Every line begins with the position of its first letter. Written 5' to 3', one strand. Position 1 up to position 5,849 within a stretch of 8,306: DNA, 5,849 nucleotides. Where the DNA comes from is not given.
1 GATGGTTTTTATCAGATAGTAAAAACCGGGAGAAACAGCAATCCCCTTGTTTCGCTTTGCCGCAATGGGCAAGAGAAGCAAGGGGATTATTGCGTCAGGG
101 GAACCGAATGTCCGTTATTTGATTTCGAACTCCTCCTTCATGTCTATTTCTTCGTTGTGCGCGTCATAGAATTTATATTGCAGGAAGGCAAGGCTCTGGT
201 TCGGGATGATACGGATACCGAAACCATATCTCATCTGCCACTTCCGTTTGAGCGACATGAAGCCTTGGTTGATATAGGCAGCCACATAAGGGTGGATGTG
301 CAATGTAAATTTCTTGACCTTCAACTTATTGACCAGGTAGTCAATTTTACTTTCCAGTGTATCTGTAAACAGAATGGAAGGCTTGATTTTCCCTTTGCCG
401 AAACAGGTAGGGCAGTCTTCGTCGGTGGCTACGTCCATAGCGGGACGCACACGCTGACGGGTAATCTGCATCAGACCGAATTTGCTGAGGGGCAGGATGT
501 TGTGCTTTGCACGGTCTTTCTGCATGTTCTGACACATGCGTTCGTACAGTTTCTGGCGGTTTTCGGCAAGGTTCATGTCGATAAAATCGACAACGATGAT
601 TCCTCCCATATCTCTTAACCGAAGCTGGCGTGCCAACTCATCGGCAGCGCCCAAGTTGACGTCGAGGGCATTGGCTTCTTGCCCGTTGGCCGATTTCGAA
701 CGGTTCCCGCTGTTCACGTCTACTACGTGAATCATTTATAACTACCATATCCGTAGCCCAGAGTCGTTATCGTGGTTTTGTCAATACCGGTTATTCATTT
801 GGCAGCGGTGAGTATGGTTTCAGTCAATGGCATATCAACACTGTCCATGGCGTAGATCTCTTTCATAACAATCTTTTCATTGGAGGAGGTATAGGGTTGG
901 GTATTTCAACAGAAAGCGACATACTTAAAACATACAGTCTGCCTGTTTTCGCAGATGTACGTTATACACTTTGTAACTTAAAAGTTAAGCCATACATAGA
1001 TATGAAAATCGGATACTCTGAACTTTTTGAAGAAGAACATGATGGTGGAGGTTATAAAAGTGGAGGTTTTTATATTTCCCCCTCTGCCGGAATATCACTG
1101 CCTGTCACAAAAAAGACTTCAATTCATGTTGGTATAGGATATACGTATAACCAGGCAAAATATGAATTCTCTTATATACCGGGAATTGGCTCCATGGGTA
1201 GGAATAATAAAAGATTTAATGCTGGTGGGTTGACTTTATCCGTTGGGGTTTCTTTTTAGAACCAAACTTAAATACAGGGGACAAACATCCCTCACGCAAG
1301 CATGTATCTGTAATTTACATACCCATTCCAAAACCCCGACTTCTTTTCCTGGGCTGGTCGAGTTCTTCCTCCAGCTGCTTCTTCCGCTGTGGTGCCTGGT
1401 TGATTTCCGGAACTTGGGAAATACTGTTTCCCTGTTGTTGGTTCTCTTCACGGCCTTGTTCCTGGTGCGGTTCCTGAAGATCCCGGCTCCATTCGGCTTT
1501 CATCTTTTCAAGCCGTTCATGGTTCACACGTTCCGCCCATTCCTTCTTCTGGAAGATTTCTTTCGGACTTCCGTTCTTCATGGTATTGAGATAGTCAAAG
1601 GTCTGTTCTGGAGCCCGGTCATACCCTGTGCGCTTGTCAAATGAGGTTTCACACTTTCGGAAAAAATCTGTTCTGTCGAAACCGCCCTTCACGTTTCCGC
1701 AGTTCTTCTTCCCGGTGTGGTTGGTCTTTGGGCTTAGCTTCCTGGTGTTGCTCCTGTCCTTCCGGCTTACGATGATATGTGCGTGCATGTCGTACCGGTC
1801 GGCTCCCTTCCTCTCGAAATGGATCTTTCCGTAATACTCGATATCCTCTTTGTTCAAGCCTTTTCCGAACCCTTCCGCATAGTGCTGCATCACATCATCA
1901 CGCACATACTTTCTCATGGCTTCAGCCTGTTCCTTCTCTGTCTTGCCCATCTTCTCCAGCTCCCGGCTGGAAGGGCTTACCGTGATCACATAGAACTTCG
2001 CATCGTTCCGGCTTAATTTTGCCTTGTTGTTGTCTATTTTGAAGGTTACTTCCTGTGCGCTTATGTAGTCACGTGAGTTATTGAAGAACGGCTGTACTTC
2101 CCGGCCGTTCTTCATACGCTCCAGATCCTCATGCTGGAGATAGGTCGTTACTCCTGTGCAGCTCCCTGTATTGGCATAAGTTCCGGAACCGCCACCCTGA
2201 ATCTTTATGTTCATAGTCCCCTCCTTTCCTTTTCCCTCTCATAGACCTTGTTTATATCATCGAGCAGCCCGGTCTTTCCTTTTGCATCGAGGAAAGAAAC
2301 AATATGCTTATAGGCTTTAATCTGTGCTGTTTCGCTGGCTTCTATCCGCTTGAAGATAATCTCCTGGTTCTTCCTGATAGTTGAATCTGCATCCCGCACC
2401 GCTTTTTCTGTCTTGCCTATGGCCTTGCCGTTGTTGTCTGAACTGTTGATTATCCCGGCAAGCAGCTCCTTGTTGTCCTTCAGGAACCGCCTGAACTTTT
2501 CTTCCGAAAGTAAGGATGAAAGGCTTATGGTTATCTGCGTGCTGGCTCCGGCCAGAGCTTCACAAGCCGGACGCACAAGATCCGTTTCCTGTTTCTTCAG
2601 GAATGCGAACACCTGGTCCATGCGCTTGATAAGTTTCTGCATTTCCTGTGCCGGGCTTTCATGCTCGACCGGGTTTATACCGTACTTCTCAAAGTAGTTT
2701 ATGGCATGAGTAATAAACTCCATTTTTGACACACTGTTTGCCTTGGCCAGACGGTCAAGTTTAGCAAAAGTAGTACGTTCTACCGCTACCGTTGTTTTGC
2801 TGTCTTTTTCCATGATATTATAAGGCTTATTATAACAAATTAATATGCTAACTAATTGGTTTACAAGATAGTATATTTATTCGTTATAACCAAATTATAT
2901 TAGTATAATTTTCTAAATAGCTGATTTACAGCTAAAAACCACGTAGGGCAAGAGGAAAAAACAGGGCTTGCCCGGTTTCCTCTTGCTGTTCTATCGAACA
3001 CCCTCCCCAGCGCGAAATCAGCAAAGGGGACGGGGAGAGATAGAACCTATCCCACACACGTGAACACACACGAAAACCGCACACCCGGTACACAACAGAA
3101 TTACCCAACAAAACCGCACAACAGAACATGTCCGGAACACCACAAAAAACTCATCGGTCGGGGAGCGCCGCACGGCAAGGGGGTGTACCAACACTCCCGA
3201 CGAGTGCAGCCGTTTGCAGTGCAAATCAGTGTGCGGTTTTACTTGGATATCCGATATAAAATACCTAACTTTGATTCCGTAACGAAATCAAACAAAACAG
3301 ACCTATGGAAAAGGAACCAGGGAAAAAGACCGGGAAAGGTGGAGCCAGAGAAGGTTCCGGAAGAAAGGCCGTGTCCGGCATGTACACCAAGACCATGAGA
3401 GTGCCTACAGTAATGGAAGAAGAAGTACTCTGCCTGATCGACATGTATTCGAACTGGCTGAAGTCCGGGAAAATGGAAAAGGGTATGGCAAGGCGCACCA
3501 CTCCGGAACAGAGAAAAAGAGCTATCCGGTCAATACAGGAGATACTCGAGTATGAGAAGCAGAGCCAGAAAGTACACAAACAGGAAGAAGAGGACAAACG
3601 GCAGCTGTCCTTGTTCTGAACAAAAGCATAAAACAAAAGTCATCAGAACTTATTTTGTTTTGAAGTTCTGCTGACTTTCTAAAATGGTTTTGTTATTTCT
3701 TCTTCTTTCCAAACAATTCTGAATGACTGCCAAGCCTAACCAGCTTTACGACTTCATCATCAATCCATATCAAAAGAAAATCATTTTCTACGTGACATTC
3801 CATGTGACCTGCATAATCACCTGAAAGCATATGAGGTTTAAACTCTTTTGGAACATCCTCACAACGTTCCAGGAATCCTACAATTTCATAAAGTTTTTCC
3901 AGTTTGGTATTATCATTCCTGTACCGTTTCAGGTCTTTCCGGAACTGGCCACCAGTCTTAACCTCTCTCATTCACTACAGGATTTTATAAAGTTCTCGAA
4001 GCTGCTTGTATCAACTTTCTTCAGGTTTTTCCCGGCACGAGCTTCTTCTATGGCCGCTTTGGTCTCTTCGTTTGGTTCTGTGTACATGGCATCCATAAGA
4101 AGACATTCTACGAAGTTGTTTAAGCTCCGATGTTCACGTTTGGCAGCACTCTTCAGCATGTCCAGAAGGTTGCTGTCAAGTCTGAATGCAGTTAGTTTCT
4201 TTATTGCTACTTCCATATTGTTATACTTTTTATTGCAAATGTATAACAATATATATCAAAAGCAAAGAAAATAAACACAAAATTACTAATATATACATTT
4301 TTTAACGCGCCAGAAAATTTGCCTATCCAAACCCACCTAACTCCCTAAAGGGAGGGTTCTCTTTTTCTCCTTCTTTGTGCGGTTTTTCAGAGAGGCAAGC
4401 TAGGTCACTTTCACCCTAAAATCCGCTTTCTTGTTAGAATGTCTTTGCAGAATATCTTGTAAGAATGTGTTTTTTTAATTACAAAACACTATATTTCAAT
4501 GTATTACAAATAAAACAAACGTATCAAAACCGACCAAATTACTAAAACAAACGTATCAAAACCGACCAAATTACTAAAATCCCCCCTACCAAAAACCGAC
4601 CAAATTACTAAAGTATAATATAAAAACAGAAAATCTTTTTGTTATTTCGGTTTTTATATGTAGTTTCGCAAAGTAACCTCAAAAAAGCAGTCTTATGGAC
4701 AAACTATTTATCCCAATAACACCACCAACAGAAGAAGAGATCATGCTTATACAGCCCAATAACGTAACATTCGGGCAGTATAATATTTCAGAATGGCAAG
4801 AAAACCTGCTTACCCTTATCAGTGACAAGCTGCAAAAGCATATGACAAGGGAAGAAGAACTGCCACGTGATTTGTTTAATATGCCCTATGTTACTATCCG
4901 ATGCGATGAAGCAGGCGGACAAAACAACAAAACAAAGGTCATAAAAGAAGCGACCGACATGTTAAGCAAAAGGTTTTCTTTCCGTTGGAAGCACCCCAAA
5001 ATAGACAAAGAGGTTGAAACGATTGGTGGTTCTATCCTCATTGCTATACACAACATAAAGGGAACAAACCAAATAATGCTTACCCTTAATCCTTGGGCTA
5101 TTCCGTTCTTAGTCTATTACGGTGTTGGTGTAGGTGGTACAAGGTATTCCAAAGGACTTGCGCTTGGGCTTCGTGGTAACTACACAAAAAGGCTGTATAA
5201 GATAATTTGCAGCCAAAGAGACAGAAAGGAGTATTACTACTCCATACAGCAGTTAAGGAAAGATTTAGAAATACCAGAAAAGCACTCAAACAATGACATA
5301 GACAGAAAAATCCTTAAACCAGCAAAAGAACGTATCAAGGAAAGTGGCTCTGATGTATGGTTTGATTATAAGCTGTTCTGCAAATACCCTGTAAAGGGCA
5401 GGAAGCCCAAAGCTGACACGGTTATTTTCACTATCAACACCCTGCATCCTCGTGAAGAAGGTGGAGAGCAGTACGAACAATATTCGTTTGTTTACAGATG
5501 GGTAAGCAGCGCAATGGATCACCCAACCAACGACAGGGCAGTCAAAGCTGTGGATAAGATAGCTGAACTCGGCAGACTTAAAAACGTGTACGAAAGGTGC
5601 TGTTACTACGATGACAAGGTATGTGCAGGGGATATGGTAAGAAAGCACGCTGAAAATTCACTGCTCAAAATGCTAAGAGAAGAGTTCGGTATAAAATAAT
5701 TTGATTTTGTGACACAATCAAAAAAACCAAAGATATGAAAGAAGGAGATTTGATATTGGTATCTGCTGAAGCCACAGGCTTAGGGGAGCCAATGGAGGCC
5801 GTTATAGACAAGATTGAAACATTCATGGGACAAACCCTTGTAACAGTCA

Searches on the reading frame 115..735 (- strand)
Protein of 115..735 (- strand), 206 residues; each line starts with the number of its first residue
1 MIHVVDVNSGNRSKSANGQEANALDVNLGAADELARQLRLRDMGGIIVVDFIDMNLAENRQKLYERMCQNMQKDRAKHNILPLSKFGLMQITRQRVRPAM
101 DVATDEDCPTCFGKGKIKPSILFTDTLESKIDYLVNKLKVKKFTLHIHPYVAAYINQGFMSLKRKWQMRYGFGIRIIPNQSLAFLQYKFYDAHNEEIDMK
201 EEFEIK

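Call 5: search_protein_families(library=pfam, proteins=[window:115-735:-])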
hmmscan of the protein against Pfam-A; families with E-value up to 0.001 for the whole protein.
window:115-735:- (206 aa): 1 family
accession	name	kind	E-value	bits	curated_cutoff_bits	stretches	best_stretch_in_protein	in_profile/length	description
PF10150.14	RNase_E_G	-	6.1e-38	131.2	25.5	1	3-96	178-270/270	Ribonuclease E/G family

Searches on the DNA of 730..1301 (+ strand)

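Call 47: search_dna_similar(query=window:730-1301:+, collection=plasmids, mode=distant, max_rows=10)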
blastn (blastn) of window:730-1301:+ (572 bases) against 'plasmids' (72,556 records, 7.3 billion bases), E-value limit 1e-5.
No match.

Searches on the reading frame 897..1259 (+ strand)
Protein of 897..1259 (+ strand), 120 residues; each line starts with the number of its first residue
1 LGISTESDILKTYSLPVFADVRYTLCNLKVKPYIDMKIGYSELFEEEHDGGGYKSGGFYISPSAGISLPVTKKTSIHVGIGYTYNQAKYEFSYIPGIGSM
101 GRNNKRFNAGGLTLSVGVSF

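Call 49: search_protein_families(library=pfam, proteins=[window:897-1259:+], max_evalue=0.1)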
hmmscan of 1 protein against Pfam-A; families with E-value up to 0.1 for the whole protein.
window:897-1259:+ (120 aa): 2 families
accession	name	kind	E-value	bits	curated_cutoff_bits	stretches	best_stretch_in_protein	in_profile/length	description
PF13505.12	OMP_b-brl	-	0.0004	21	28.7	1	11-120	83-175/175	Outer membrane protein beta-barrel domain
PF03922.20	OmpW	-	0.056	13.8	24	1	2-56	71-126/195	OmpW family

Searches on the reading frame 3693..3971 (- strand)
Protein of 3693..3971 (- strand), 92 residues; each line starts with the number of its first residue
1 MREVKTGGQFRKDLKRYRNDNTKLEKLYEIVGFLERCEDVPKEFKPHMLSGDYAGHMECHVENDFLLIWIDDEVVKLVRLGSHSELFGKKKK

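Call 4: search_protein_families(library=ncbifam, proteins=[window:3693-3971:-])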
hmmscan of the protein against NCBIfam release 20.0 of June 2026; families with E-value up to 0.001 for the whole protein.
window:3693-3971:- (92 aa): 2 families
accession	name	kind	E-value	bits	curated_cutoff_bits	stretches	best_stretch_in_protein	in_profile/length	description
TIGR00053.1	TIGR00053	subfamily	9.5e-18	64.6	87.25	1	1-87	1-91/92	YafQ family addiction module toxin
TIGR02385.1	RelE_StbE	subfamily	5.4e-13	49.3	27.9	1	4-87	2-88/88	type II toxin-antitoxin system mRNA interferase toxin, RelE/StbE family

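Call 5: search_protein_families(library=pfam, proteins=[window:3693-3971:-])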
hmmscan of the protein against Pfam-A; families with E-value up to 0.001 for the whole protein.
window:3693-3971:- (92 aa): 1 family
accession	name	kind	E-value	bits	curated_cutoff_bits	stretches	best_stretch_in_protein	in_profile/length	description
PF15738.11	YafQ_toxin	-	8.2e-28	97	30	1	3-88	2-88/88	Bacterial toxin of type II toxin-antitoxin system, YafQ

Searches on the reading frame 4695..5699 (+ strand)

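Call 4: search_protein_families(library=ncbifam, proteins=[window:4695-5699:+])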
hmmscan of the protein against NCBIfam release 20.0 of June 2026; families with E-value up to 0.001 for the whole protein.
window:4695-5699:+ (334 aa): 1 family
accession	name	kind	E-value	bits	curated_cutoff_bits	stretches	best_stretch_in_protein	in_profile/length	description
NF010305.0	PRK13742.1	equivalog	1.2e-05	24.8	342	1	14-218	14-220/251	replication initiation protein RepE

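Call 5: search_protein_families(library=pfam, proteins=[window:4695-5699:+])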
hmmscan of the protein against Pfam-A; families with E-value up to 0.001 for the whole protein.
window:4695-5699:+ (334 aa): 2 families
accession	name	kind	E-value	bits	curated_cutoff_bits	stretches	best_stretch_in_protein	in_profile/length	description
PF01051.27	Rep3_N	-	2.7e-13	50.9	22.4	1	19-172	3-141/141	Initiator Replication protein, WH1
PF21205.3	Rep3_C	-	1.4e-06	28.9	21.1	1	183-246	1-58/59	Initiator Rep protein, WH2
